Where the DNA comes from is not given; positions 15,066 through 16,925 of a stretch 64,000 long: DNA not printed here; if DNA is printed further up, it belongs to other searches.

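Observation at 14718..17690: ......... intein inside the RecJ/Cdc45-like (GAN-type) DHH nuclease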

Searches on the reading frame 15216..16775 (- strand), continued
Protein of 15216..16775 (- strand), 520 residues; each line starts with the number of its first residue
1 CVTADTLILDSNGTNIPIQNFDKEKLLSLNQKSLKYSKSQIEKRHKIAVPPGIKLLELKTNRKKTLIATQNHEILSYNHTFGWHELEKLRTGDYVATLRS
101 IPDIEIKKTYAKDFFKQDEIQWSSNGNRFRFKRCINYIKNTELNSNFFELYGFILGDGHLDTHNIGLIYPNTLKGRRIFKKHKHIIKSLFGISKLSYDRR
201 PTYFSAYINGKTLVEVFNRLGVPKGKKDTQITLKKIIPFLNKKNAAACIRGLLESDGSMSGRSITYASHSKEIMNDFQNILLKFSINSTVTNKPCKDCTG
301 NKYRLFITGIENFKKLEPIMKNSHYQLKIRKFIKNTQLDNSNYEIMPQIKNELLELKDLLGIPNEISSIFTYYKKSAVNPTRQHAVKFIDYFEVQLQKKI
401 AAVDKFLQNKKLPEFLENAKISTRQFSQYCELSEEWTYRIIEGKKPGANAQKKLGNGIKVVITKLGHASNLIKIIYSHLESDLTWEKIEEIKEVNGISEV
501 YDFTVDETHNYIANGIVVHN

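Call 62: search_protein_families(library=pfam, proteins=[P0126, P0127, P0128, P0129, P0130, P0131], max_evalue=0.00001)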
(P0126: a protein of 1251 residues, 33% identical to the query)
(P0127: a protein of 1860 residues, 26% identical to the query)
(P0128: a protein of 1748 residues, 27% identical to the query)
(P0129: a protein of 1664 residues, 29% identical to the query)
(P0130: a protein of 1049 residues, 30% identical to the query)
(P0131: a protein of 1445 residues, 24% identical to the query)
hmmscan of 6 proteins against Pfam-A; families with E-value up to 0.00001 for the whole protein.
P0126 (1251 aa): 6 families
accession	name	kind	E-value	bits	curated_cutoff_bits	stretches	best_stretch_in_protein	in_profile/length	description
PF21280.2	Helicase_dom4_arc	-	7.4e-32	110.3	27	1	1055-1179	2-125/125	Archaeal helicase, domain 4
PF00270.35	DEAD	-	4e-29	101.9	26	1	29-189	2-166/167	DEAD/DEAH box helicase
PF14890.11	Intein_splicing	-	6.3e-25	88.2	35.8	1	350-869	1-155/155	Intein splicing domain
PF14528.11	LAGLIDADG_3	-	3.1e-21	75.9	22.5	1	658-737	5-81/82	LAGLIDADG-like domain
PF04851.21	ResIII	-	2.4e-10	41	22.5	1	26-185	3-163/164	Type III restriction enzyme, res subunit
PF20470.4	HTH_61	-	3.9e-06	27.6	24.3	0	918-1010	1-91/92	Helix-turn-helix domain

P0127 (1860 aa): 8 families
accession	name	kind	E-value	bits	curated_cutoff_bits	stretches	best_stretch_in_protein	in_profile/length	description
PF00493.29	MCM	-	1e-78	264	23.3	2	1541-1668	98-224/224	MCM P-loop domain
PF14890.11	Intein_splicing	-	3.9e-51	173.3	35.8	2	342-869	11-155/155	Intein splicing domain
PF14528.11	LAGLIDADG_3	-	1.9e-45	153.4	22.5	2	575-659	2-82/82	LAGLIDADG-like domain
PF17855.7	MCM_lid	-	8.6e-27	93.9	27.4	1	1684-1767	2-86/87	MCM AAA-lid domain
PF17207.9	MCM_OB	-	2.6e-21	76.1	24.8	1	91-219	2-124/126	MCM OB domain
PF01381.28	HTH_3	-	2.2e-10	40.9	23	1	693-742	1-54/55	Helix-turn-helix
PF14551.11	MCM_N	-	5.8e-07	30.3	24.9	1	24-82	31-95/95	MCM N-terminal domain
PF01078.27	Mg_chelatase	-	9.2e-06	25.6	20.3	0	1552-1617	93-158/207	Magnesium chelatase, subunit ChlI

P0128 (1748 aa): 8 families
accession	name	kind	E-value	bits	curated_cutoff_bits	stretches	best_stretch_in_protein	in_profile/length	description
PF00493.29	MCM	-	3.8e-69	232.7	23.3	3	1616-1693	147-224/224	MCM P-loop domain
PF14890.11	Intein_splicing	-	2.9e-65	219.2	35.8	3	565-1053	26-155/155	Intein splicing domain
PF14528.11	LAGLIDADG_3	-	1.3e-36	125.1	22.5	2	842-927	2-80/82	LAGLIDADG-like domain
PF17207.9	MCM_OB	-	4.8e-20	72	24.8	1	93-221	2-125/126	MCM OB domain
PF17855.7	MCM_lid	-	3.4e-09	37.5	27.4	1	1706-1743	1-38/87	MCM AAA-lid domain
PF01079.26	Hint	-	9.9e-09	35.5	29.7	0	329-407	11-91/213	Hint module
PF14527.11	LAGLIDADG_WhiA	-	2.8e-07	31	23.2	0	1351-1406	3-62/93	WhiA LAGLIDADG-like domain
PF14551.11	MCM_N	-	4.9e-07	30.5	24.9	1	13-69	7-72/95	MCM N-terminal domain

P0129 (1664 aa): 7 families
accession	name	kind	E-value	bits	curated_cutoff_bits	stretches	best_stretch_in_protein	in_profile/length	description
PF00493.29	MCM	-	3e-81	272.3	23.3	3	1484-1565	142-223/224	MCM P-loop domain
PF14890.11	Intein_splicing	-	3.1e-50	170.4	35.8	3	352-805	2-155/155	Intein splicing domain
PF17207.9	MCM_OB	-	9.9e-35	119.5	24.8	1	108-236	2-125/126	MCM OB domain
PF14528.11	LAGLIDADG_3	-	2.8e-33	114.5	22.5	2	594-675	3-82/82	LAGLIDADG-like domain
PF17855.7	MCM_lid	-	1e-26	93.6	27.4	1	1581-1664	1-86/87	MCM AAA-lid domain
PF14551.11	MCM_N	-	3.9e-16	59.7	24.9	1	11-100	2-94/95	MCM N-terminal domain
PF01381.28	HTH_3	-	5.4e-06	26.8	23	0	712-743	13-44/55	Helix-turn-helix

P0130 (1049 aa): 4 families
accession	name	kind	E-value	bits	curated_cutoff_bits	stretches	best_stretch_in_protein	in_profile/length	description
PF09239.17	Topo-VIb_trans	-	4.4e-57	192.7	24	1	838-1008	1-159/159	Topoisomerase VI B subunit, transducer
PF14890.11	Intein_splicing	-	4.8e-23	82.1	35.8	1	126-645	1-155/155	Intein splicing domain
PF14528.11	LAGLIDADG_3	-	1.2e-21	77.2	22.5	1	436-513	2-82/82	LAGLIDADG-like domain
PF02518.31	HATPase_c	-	7.8e-07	30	26.4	1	33-133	2-91/111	Histidine kinase-, DNA gyrase B-, and HSP90-like ATPase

P0131 (1445 aa): 8 families
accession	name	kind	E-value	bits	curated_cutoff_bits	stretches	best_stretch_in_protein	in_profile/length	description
PF00493.29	MCM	-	7.2e-72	241.6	23.3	3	1180-1257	147-224/224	MCM P-loop domain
PF14890.11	Intein_splicing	-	6.5e-47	159.6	35.8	2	51-570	11-155/155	Intein splicing domain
PF14528.11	LAGLIDADG_3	-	1.4e-43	147.4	22.5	2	282-357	3-82/82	LAGLIDADG-like domain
PF17855.7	MCM_lid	-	1.4e-26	93.2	27.4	1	1271-1355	1-87/87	MCM AAA-lid domain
PF01381.28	HTH_3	-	1.2e-13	51.2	23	1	456-498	1-42/55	Helix-turn-helix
PF12844.13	HTH_19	-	1.7e-10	41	30.2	0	456-495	4-42/64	Helix-turn-helix domain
PF13560.12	HTH_31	-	1.1e-08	35.7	27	0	454-498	4-48/64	Helix-turn-helix domain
PF21120.3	MCM_WH_arc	-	7.1e-06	26.4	26.1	0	1382-1443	1-63/63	Archaeal MCM, winged-helix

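Call 63: find_related_loci(query=A2, collection=metagenome_contigs, flank=2000)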
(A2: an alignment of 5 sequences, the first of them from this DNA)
Query A2 (520 aa) in metagenome_contigs; peptide patterns used: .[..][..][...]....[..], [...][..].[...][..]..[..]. (x = any residue, [..] = any of these).
433 stretches matched a pattern; 42 encode a relative of the query (tblastn E <= 1e-3); 42 distinct loci.
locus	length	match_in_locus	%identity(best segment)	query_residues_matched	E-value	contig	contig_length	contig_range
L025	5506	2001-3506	35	12-520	2e-79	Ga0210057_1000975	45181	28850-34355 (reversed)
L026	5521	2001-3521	33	1-520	1e-75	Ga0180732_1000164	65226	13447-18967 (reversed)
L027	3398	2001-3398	29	1-487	4e-55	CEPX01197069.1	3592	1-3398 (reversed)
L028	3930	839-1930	24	149-520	1e-20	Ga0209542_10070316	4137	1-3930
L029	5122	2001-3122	27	143-520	1e-19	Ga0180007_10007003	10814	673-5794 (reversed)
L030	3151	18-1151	28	134-520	7e-19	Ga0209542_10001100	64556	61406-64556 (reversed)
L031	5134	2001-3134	28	134-520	7e-19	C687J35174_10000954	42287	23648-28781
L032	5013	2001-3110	25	141-520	8e-14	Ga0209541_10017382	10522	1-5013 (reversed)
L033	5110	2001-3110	25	141-520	8e-14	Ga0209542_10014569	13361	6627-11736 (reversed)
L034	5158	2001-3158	29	125-520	3e-12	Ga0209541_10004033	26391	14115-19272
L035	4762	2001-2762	22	55-346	5e-12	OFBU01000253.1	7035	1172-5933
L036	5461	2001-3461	22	54-520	8e-10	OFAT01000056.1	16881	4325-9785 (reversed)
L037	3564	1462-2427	22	1-294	9e-10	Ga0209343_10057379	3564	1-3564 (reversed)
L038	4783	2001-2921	29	140-520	1e-9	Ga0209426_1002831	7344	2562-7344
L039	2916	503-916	31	150-286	3e-9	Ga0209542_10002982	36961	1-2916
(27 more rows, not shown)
